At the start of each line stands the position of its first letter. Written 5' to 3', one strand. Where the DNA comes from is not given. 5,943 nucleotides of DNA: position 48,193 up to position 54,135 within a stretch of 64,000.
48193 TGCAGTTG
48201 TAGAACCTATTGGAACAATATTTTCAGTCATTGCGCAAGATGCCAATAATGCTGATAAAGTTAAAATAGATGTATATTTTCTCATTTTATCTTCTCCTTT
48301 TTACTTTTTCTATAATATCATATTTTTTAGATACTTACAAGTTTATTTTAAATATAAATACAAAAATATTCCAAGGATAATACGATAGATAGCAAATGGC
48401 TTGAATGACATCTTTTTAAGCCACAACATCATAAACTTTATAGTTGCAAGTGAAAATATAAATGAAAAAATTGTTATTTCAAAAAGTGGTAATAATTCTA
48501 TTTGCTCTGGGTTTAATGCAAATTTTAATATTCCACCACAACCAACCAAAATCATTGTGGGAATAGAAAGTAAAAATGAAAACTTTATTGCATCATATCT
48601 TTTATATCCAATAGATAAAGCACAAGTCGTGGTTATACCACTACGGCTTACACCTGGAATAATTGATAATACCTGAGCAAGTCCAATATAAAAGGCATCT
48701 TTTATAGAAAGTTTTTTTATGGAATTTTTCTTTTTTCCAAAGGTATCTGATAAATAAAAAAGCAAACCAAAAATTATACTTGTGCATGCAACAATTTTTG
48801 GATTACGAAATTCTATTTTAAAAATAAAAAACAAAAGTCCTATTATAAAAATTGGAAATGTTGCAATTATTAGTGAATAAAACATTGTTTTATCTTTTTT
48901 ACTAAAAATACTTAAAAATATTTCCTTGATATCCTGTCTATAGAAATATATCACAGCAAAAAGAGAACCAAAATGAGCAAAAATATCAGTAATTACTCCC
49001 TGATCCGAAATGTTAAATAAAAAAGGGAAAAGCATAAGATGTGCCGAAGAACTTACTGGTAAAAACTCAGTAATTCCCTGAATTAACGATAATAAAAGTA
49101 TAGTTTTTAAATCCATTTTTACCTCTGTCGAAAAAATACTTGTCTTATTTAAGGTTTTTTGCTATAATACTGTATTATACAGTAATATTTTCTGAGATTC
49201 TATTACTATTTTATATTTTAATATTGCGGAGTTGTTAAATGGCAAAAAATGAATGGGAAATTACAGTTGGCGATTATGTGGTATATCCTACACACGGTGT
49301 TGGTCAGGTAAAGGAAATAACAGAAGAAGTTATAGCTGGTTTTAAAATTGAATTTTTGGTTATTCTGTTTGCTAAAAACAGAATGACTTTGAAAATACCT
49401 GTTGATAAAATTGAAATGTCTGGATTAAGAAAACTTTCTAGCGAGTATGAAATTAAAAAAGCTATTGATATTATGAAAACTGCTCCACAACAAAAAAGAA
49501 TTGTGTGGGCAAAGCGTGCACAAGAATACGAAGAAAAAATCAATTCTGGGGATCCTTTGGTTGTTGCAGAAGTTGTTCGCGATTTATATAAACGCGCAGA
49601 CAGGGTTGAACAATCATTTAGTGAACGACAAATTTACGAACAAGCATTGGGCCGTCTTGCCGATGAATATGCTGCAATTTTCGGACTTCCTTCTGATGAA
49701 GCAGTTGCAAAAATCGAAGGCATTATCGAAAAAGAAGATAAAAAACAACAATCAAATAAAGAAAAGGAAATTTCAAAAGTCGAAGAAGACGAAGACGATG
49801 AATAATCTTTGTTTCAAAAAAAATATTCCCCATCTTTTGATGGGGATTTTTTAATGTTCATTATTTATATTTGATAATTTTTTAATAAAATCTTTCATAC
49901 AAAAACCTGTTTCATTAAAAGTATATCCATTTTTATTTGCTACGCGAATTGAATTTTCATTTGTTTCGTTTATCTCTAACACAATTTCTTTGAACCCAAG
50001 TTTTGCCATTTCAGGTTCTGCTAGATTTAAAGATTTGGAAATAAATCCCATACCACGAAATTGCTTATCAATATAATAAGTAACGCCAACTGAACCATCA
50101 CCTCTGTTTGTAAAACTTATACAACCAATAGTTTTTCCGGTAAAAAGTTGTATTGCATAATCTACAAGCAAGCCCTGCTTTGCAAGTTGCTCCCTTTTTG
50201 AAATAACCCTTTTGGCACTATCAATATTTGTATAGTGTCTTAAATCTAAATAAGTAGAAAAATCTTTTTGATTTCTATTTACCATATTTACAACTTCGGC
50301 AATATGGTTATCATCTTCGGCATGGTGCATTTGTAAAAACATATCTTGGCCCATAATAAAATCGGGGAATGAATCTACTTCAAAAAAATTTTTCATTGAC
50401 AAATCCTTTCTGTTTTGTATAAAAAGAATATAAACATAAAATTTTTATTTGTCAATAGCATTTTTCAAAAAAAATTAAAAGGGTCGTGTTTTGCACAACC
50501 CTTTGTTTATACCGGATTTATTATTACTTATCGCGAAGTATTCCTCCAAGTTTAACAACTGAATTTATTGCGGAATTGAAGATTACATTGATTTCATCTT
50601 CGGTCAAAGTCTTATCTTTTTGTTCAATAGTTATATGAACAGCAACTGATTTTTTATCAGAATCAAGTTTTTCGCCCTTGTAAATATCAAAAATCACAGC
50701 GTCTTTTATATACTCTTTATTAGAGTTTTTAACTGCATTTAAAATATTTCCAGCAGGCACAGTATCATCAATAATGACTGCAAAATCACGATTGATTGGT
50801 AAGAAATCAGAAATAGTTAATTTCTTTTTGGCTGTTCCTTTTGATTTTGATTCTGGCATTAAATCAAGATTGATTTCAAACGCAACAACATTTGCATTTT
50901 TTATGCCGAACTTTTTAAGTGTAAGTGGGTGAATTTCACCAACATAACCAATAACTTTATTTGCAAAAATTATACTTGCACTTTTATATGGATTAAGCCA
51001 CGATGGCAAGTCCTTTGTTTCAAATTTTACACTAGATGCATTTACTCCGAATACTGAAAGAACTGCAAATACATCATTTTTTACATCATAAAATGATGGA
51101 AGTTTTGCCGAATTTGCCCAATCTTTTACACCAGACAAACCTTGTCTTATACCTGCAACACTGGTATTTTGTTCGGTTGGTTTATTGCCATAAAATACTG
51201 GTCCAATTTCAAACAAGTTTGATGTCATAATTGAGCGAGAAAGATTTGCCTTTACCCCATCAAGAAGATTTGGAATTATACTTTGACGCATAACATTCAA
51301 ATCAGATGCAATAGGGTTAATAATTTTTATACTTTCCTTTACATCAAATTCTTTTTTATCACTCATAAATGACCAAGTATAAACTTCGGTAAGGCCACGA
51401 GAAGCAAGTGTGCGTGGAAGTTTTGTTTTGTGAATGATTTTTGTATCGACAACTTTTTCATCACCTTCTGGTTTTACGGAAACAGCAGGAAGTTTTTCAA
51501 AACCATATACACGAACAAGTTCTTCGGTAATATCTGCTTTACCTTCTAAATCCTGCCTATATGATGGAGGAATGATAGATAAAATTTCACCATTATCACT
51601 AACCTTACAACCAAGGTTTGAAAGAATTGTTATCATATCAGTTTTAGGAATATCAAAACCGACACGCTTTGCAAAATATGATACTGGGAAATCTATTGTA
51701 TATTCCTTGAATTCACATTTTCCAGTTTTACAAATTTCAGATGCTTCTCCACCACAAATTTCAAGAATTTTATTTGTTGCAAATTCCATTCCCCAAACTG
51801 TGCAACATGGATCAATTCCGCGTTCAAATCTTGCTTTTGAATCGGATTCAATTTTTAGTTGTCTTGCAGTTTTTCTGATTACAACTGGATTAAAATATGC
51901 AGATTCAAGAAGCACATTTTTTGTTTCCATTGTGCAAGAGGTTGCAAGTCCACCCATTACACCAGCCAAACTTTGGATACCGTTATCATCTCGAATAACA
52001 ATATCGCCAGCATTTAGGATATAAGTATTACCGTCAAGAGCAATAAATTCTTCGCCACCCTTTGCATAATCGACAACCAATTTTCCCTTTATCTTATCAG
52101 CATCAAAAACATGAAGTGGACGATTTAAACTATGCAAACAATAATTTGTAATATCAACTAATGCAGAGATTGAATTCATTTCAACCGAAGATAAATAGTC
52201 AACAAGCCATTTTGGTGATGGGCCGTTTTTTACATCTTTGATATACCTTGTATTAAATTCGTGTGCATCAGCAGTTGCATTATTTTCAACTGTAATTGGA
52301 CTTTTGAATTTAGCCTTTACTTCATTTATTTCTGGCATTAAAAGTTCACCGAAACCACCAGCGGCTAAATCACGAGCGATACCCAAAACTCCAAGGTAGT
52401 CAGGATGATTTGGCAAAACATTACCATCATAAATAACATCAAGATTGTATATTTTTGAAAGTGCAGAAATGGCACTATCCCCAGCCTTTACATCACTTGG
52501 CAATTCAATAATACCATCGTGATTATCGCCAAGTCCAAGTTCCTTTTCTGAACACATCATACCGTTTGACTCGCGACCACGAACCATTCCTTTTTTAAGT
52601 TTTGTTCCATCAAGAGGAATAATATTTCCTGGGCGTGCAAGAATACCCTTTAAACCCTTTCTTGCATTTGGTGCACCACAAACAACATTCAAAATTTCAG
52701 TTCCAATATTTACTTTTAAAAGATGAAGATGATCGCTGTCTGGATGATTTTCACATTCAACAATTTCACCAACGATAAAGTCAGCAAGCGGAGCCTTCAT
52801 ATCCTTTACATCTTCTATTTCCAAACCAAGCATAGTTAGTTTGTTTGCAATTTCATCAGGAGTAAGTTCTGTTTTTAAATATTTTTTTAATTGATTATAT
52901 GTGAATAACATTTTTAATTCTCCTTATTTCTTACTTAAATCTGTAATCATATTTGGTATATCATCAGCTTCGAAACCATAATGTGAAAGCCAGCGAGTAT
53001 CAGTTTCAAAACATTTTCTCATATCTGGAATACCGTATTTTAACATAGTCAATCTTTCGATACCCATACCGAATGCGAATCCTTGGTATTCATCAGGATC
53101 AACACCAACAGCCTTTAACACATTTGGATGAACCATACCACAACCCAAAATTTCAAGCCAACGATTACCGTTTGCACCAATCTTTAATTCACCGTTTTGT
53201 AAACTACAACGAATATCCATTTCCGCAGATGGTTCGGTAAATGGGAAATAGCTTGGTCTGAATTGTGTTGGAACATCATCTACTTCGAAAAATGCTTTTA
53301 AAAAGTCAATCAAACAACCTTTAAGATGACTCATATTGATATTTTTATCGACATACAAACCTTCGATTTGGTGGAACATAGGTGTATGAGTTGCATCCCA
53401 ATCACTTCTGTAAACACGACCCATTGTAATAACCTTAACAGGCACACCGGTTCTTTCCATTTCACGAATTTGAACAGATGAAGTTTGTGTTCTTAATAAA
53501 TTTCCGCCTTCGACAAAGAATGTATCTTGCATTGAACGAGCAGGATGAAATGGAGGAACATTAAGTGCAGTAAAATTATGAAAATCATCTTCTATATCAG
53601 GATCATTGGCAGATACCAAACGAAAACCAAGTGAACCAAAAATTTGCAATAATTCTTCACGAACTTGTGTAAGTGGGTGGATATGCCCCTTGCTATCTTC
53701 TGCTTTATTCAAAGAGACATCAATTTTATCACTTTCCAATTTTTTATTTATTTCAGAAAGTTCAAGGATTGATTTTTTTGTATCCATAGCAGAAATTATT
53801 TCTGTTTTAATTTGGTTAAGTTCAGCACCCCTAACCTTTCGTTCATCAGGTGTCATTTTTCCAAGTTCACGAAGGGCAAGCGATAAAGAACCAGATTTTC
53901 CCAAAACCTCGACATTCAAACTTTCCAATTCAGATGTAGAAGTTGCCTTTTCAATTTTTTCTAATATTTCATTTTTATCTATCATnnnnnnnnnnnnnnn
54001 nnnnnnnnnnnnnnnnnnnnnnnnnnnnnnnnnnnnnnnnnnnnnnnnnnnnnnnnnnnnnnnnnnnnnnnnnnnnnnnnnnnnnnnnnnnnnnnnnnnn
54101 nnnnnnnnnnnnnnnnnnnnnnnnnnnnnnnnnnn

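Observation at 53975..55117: Cytoplasmic S8 (subtilisin-like) peptidase gene inserted into the conserved rpmI-rplT-pheS-pheT operon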

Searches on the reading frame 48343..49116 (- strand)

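Call 50: search_protein_families(library=pfam, proteins=[window:48343-49116:-], max_evalue=0.001)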
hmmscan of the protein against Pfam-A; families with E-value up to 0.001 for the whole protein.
window:48343-49116:- (257 aa): 1 family
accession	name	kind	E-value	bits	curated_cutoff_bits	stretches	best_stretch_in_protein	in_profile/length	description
PF02673.24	BacA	-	5.7e-69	233.1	33.4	1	7-251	2-257/257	Bacitracin resistance protein BacA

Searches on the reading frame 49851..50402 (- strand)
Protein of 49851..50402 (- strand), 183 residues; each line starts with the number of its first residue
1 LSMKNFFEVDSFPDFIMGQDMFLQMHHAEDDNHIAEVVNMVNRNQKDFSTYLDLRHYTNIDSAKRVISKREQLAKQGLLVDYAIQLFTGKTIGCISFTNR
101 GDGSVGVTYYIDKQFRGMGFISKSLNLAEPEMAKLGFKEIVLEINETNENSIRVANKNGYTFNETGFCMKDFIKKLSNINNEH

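Call 50: search_protein_families(library=pfam, proteins=[window:49851-50402:-], max_evalue=0.001)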
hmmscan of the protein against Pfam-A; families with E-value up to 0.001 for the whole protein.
window:49851-50402:- (183 aa): 3 families
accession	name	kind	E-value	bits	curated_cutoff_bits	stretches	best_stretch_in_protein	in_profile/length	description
PF13302.13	Acetyltransf_3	-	5.4e-12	47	25.4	1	33-161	11-138/138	Acetyltransferase (GNAT) domain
PF00583.31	Acetyltransf_1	-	4.9e-09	36.9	20.7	1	87-160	40-116/116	Acetyltransferase (GNAT) family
PF13420.13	Acetyltransf_4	-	0.00043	20.8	24.3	0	29-181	7-148/155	Acetyltransferase (GNAT) domain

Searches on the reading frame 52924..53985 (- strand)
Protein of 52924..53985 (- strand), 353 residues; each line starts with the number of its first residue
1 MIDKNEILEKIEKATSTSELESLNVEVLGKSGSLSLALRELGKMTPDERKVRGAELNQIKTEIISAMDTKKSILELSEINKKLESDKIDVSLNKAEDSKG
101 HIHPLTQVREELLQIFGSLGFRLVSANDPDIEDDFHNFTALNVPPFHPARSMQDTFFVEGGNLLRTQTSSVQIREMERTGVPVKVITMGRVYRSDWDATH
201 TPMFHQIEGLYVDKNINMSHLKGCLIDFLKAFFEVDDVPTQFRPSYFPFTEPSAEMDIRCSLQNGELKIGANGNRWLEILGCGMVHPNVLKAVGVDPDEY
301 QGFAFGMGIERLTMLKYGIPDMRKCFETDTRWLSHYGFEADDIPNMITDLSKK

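Call 30: find_related_loci(query=window:52924-53985:-, collection=metagenome_contigs, flank=3000)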
Query window:52924-53985:- (353 aa) in metagenome_contigs; peptide patterns used: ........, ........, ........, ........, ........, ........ (x = any residue, [..] = any of these).
600 stretches matched a pattern (row limit reached: there are more); 599 encode a relative of the query (tblastn E <= 1e-3); the best 80 are kept; 80 distinct loci.
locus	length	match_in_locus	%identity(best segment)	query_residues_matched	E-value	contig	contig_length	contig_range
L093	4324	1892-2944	57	4-348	3e-140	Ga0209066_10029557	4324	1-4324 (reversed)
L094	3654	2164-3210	56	6-352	3e-139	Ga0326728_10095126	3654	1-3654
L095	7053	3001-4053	56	4-348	9e-134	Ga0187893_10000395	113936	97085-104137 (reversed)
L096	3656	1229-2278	56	4-351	1e-137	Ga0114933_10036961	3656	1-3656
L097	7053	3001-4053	55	4-352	1e-132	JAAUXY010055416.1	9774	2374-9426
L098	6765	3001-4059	54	4-351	5e-132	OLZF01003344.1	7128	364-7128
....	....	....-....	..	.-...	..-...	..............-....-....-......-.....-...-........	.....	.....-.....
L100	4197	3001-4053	55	4-352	1e-131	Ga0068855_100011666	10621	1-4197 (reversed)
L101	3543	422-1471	54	4-351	2e-134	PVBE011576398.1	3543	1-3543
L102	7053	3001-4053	54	4-352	1e-129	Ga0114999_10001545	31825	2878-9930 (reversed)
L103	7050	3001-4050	53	4-351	1e-129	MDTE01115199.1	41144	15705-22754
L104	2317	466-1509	54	6-351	5e-136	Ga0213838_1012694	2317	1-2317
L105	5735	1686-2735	54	4-350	5e-128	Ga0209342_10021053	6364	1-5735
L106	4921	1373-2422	53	4-351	2e-128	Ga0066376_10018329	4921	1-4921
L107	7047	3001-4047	52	6-351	3e-127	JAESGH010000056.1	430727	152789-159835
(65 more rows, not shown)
